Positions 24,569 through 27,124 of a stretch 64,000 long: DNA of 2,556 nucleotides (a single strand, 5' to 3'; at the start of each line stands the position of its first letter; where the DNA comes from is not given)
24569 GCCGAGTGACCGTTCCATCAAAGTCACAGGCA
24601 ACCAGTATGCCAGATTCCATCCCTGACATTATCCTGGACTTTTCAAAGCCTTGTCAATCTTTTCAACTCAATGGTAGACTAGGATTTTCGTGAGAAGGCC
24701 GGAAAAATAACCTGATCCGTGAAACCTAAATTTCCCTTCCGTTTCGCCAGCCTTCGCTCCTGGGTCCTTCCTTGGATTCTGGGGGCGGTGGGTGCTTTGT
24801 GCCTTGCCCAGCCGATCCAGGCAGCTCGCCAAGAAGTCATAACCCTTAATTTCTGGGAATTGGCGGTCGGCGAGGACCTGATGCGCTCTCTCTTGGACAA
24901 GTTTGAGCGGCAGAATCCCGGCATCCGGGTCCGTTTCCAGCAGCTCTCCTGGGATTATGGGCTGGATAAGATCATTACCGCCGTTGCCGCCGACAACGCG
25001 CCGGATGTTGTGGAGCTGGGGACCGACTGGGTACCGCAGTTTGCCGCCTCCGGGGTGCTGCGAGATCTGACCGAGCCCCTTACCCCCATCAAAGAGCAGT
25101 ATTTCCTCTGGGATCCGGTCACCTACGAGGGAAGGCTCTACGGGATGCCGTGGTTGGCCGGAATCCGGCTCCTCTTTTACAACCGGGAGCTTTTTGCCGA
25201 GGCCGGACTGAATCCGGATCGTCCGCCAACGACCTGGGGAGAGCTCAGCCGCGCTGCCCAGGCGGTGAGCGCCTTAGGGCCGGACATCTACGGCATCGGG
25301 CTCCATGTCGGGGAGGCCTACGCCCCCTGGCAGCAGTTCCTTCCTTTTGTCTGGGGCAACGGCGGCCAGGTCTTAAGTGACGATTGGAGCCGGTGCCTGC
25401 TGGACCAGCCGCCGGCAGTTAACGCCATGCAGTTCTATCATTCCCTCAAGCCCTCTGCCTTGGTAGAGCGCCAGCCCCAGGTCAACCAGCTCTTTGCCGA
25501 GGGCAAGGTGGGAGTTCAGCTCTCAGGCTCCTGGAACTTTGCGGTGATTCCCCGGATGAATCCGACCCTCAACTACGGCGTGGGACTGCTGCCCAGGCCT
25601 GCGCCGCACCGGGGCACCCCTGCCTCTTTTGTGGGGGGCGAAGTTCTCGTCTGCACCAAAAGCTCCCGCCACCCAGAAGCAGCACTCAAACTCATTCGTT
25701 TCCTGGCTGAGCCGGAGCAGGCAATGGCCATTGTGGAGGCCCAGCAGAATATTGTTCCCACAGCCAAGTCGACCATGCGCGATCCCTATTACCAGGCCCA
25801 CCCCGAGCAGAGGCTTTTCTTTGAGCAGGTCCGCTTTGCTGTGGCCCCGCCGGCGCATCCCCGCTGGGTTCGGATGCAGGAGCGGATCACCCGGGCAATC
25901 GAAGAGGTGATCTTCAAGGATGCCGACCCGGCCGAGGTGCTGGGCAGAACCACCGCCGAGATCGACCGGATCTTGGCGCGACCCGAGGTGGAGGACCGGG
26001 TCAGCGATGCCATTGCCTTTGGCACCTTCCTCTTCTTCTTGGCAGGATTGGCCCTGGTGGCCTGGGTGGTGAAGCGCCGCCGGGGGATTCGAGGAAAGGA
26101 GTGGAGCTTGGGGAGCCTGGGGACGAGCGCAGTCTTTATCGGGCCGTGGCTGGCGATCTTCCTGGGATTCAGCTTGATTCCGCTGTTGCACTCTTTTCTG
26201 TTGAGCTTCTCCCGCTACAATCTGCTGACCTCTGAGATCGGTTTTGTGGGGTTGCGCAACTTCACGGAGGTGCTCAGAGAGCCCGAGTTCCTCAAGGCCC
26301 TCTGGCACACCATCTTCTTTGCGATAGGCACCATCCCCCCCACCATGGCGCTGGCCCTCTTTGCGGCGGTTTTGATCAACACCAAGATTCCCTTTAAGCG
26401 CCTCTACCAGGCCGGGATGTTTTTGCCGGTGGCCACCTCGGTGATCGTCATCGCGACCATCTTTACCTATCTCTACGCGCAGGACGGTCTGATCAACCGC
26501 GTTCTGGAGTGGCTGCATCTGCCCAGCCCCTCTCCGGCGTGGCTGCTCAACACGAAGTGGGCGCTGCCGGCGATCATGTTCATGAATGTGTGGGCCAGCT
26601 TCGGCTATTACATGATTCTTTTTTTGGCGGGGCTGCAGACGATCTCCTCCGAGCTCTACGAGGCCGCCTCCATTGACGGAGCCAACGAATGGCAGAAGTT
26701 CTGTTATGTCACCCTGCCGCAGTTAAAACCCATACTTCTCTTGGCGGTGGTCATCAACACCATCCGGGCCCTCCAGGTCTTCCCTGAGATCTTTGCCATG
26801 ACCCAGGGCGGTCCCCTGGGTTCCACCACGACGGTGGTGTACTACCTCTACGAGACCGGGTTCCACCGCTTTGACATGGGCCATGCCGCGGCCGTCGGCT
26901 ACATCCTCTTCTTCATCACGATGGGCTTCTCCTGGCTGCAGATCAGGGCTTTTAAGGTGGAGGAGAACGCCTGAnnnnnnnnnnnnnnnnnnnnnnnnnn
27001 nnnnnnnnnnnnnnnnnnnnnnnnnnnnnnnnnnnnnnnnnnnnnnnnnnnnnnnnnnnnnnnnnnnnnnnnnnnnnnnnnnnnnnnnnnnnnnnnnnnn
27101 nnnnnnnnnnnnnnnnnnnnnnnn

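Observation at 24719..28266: Unusual ABC importer: substrate-binding protein fused to the first permease, and a second permease carrying a CBM-like periplasmic domain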

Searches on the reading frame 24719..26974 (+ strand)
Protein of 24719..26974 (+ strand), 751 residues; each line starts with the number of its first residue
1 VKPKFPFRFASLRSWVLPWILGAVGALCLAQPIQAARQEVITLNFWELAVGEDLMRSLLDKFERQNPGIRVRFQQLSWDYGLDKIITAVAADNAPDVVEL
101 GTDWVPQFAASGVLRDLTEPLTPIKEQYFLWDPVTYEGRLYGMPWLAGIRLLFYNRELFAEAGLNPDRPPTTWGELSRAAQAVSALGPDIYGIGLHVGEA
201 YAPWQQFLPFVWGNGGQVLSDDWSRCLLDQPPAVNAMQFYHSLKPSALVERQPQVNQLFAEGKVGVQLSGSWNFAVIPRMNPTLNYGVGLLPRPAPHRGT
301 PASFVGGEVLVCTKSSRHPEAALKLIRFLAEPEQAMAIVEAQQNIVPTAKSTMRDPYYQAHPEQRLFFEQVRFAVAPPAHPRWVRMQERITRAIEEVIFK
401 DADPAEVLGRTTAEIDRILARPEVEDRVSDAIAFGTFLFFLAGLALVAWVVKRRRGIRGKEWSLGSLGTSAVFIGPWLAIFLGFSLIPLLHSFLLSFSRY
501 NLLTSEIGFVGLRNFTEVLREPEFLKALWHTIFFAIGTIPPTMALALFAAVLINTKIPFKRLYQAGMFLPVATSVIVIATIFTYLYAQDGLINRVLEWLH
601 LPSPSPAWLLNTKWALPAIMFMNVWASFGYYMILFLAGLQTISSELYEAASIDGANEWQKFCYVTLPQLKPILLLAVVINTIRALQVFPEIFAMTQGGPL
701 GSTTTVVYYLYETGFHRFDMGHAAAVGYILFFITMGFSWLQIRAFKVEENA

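Call 3: search_protein_families(library=pfam, proteins=[window:24719-26974:+], max_evalue=0.01)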
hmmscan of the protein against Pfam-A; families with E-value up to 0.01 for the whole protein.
window:24719-26974:+ (751 aa): 4 families
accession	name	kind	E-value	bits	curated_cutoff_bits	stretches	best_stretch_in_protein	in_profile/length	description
PF01547.30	SBP_bac_1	-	6e-46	158.3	26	1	55-335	10-306/307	Bacterial extracellular solute-binding protein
PF13416.11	SBP_bac_8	-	5.1e-39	135.2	27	1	58-363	2-276/279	Bacterial extracellular solute-binding protein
PF00528.27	BPD_transp_1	-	2e-16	60.7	26.4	1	544-737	3-169/184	Binding-protein-dependent transport system inner membrane component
PF13531.11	SBP_bac_11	-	0.0083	16.4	25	0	53-115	11-69/227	Bacterial extracellular solute-binding protein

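Call 4: search_protein_families(library=ncbifam, proteins=[window:24719-26974:+], max_evalue=0.01)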
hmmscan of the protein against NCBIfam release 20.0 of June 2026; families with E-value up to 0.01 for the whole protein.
window:24719-26974:+ (751 aa): 23 families
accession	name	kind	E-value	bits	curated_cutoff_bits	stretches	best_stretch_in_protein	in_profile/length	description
NF007852.0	PRK10561.1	equivalog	3.1e-35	122.5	335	1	473-744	17-287/295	sn-glycerol-3-phosphate ABC transporter permease UgpA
NF040931.1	ABC_arch_GlcT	equivalog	5.7e-26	91.8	360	1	480-734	7-260/278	glucose ABC transporter permease GlcT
NF008232.0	PRK10999.1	equivalog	1.2e-23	83.7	392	1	509-748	264-518/520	maltose ABC transporter permease MalF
TIGR03262.1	PhnU2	equivalog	1.4e-19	70.2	593.25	1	484-688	17-205/546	putative 2-aminoethylphosphonate ABC transporter permease subunit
NF053763.1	ABCarbgalBndGanS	equivalog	4.6e-18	65.2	700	1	38-416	36-412/420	galactooligosaccharide ABC transporter substrate-binding protein GanS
NF008211.0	PRK10974.1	equivalog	7.5e-17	61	411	1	27-365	13-372/439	sn-glycerol-3-phosphate ABC transporter substrate-binding protein UgpB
TIGR00969.1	3a0106s02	subfamily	4.5e-15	55.8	240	1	490-734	25-259/272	sulfate ABC transporter permease subunit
TIGR02140.1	permease_CysW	equivalog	7.8e-14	51.8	329.1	1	510-734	31-245/261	sulfate ABC transporter permease subunit CysW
NF007011.0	PRK09474.1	equivalog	2.3e-12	46.4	291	1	25-351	16-331/396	maltose/maltodextrin ABC transporter substrate-binding protein MalE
TIGR02139.1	permease_CysT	equivalog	1.5e-11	44.4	246.1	1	480-735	7-249/265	sulfate ABC transporter permease subunit CysT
NF008620.0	PRK11602.1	equivalog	2.8e-10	39.9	442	1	510-703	48-232/291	sulfate/thiosulfate ABC transporter permease CysW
TIGR01581.1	Mo_ABC_porter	hypoth_equivalog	1.3e-09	37.9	210.3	1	513-734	8-219/225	ABC transporter permease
NF008208.0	PRK10971.1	equivalog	3.7e-09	36.5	415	1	476-733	11-255/277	sulfate/thiosulfate ABC transporter permease CysT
TIGR02141.1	modB_ABC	equivalog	1.3e-08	34.7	182.6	1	535-733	7-196/208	molybdate ABC transporter permease subunit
NF011624.0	PRK15050.1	equivalog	2.7e-08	33.3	247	1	509-735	56-276/297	2-aminoethylphosphonate ABC transporter permease subunit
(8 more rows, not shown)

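Call 11: find_homologous_proteins(query=window:24719-26971:+, max_evalue=0.00001)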
Query window:24719-26971:+ (751 aa): 147 proteins with E <= 0.00001 among 8000 candidates; the best 120 are listed.
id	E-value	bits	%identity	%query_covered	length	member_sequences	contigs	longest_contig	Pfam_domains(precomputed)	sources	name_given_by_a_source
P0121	0.0e+0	1662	100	97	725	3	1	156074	PF13416.12,PF00528.28,PF01547.31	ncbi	-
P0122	0.0e+0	1299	77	96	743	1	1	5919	PF13416.12,PF00528.28,PF01547.31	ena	-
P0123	0.0e+0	1294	77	97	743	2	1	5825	PF13416.12,PF00528.28,PF01547.31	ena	-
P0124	0.0e+0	1262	75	97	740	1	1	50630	PF13416.12,PF00528.28,PF01547.31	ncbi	-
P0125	0.0e+0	1257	75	95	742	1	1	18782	PF13416.12,PF00528.28,PF01547.31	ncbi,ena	-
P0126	0.0e+0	1257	76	94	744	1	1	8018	PF13416.12,PF00528.28,PF01547.31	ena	-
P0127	0.0e+0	1253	73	96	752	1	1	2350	PF13416.12,PF00528.28,PF01547.31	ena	-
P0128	0.0e+0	1253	74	97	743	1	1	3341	PF13416.12,PF00528.28,PF01547.31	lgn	-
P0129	0.0e+0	1252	73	98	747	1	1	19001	PF13416.12,PF00528.28,PF01547.31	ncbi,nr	ncbi:MAG: extracellular solute-binding protein [Candidatus Omnitrophica bacterium]|nr:extracellular 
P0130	0.0e+0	1245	73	96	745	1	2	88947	PF13416.12,PF00528.28,PF01547.31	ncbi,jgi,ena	-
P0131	0.0e+0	1245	74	97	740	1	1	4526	PF13416.12,PF00528.28,PF01547.31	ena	-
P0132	0.0e+0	1243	75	95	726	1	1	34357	PF13416.12,PF00528.28,PF01547.31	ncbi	-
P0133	0.0e+0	1241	74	97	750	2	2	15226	PF13416.12,PF00528.28,PF01547.31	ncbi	-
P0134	0.0e+0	1241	74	95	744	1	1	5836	PF13416.12,PF00528.28,PF01547.31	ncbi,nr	ncbi:MAG: extracellular solute-binding protein [Candidatus Omnitrophica bacterium]|nr:extracellular 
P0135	0.0e+0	1237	73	96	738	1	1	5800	PF13416.12,PF00528.28,PF01547.31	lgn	-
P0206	6.7e-237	806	49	96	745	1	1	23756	PF13416.12,PF00528.28,PF01547.31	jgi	-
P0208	8.1e-221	753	46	95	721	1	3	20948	PF13416.12,PF00528.28,PF01547.31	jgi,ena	-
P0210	5.4e-174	598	40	96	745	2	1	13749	PF13416.12,PF00528.28,PF01547.31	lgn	-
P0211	2.4e-172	593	39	95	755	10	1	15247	PF13416.12,PF00528.28,PF01547.31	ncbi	-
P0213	2.1e-167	577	37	92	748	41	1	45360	PF13416.12,PF00528.28,PF01547.31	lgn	-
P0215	1.5e-163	564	37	96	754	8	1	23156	PF13416.12,PF00528.28,PF01547.31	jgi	-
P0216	7.8e-147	509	36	97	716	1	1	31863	PF13416.12,PF00528.28,PF01547.31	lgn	-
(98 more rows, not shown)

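Call 15: find_encoding_contigs(protein=P0213, flank=10000, max_places=3)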
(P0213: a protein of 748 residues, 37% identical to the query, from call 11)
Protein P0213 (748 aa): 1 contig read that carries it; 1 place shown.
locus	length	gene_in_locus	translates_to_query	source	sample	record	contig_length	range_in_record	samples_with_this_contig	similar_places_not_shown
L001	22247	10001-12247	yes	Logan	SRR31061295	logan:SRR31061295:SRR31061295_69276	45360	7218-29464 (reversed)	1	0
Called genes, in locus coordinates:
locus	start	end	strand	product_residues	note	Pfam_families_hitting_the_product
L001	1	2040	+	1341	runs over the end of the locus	PF03924:CHASE, PF00512:HisKA, PF02518:HATPase_c, PF00072:Response_reg, PF01627:Hpt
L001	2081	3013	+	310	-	PF19700:DUF6198 (weak), PF02588:YitT_membrane, PF10035:DUF2179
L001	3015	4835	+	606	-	PF00005:ABC_tran, PF00931:NB-ARC (faint), PF02367:TsaE (faint), PF02463:SMC_N (faint), PF13191:AAA_16 (faint), PF12848:ABC_tran_Xtn, PF00005:ABC_tran, PF16326:ABC_tran_CTD, +8 more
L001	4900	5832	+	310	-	PF06189:5-nucleotidase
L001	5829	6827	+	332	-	PF00849:PseudoU_synth_2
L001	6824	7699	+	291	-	PF04951:Peptidase_M55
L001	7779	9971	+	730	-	-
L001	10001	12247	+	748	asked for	PF01547:SBP_bac_1, PF13416:SBP_bac_8, PF00528:BPD_transp_1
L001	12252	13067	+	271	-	PF00528:BPD_transp_1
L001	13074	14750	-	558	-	PF02463:SMC_N, PF13175:AAA_15, PF13476:AAA_23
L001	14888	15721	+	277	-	PF00515:TPR_1 (weak), PF13424:TPR_12 (weak), PF13414:TPR_11, PF13432:TPR_16 (weak), PF13424:TPR_12, PF12895:ANAPC3, PF13371:TPR_9, PF14559:TPR_19, +16 more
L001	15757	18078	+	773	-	-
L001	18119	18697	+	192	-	PF07638:Sigma70_ECF (faint), PF04542:Sigma70_r2, PF08281:Sigma70_r4_2, PF04545:Sigma70_r4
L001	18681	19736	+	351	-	-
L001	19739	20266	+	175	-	-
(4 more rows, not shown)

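Call 27: find_encoding_contigs(protein=P0121, flank=10000, max_places=2)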
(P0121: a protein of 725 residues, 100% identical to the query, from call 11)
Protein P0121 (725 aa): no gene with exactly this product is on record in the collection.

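Call 28: list_cluster_members(proteins=[P0121, P0211, P0213, P0216, P0210, P0215, P0208, P0206])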
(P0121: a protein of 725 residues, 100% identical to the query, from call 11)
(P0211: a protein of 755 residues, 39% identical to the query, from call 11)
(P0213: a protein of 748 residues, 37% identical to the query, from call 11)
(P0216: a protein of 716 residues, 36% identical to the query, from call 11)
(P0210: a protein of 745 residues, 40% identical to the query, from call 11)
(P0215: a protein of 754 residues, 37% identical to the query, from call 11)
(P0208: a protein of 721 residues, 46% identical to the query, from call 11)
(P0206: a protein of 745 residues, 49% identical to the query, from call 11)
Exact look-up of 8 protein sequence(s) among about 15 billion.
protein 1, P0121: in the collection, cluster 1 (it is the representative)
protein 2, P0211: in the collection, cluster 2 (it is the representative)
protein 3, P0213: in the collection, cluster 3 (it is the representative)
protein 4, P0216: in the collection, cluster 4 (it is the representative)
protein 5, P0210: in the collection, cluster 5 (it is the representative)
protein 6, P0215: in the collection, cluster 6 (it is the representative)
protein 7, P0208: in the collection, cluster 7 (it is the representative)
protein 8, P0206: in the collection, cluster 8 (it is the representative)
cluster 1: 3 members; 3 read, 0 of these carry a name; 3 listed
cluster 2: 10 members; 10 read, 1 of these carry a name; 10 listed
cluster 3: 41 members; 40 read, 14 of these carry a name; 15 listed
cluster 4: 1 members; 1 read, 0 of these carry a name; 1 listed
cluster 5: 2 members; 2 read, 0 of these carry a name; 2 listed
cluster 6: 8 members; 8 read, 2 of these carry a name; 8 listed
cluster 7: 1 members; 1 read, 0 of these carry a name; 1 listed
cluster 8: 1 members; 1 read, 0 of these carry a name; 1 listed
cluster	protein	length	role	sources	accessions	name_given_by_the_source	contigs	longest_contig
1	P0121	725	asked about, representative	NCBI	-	-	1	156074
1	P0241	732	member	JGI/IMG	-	-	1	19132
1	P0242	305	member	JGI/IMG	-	-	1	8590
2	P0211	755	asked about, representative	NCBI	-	-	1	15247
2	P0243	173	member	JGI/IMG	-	multiple sugar transport system permease protein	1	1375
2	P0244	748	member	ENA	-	-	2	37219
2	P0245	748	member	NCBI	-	-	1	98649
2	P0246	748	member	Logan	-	-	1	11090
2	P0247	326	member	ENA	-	-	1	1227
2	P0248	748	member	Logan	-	-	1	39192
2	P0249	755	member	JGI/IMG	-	-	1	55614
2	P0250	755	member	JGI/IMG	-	-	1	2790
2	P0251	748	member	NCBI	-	-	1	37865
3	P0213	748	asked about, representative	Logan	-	-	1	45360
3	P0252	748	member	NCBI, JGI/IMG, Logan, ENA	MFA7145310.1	MAG: extracellular solute-binding protein [Candidatus Riflebacteria bacterium]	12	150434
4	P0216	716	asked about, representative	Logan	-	-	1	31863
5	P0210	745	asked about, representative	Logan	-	-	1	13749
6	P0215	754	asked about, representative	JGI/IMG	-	-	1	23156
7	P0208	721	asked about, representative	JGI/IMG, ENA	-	-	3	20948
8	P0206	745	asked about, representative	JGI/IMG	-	-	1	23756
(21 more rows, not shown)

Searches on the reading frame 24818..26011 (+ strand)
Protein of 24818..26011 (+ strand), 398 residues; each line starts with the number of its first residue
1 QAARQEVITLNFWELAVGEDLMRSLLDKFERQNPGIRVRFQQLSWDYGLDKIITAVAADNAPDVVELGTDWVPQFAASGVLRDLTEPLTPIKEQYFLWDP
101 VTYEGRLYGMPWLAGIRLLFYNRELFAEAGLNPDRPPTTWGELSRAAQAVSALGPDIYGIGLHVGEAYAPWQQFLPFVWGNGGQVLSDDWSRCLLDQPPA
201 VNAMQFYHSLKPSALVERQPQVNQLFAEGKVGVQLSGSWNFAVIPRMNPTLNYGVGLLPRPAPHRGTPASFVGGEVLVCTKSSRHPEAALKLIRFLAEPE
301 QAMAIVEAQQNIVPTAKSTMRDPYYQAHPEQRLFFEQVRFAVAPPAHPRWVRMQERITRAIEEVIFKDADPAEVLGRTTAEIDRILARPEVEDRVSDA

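Call 23: search_solved_structures(query=window:24818-26011:+, max_evalue=0.001)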
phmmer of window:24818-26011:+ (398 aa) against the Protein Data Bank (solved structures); distinct sequences matched with E-value up to 0.001: 541 (the best 60 are shown).
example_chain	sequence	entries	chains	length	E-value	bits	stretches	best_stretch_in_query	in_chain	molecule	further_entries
5ci5_A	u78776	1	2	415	2.9e-52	181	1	15-387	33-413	Extracellular solute-binding protein family 1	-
3uor_A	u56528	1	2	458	3.5e-41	144.5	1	8-388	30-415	ABC transporter sugar binding protein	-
5ysb_A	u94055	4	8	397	2.6e-38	135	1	9-385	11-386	Lin1841 protein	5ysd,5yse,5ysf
9xf5_A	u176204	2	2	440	6.7e-36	127.1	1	5-386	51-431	ABC transporter substrate-binding protein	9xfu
4r9f_A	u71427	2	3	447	5.2e-35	124.2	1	5-386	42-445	MBP1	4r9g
4qrz_A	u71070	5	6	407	1.2e-32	116.4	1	5-379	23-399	ABC-TYPE SUGAR TRANSPORTER | ABC transporter, substrate binding protein (Sugar)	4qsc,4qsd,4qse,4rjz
7x0i_A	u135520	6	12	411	4e-28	101.5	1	19-353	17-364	CbpB | CpbB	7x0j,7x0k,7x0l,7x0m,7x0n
7bvt_A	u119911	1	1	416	8.1e-28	100.5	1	6-374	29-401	Hypothetical sugar ABC-transporter sugar binding protein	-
5f7v_A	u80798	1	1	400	8.9e-27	97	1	16-384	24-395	Lmo0181 protein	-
7c71_A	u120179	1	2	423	1.6e-25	92.9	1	22-353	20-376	Sugar ABC transporter, periplasmic sugar-binding protein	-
7c6f_A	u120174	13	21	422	1.9e-25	92.7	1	22-353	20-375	Sugar ABC transporter, periplasmic sugar-binding protein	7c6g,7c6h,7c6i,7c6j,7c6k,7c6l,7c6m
7c63_A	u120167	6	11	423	3.1e-25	92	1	22-353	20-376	Sugar ABC transporter, periplasmic sugar-binding protein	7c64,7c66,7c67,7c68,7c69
6dtq_A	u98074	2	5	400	3.1e-25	91.9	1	20-330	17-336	maltose-binding protein MalE3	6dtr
8art_A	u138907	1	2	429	1.1e-23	86.9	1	8-316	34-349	Putative secreted maltose-binding protein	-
7c6x_A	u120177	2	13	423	1.7e-23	86.2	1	22-353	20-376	Sugar ABC transporter, periplasmic sugar-binding protein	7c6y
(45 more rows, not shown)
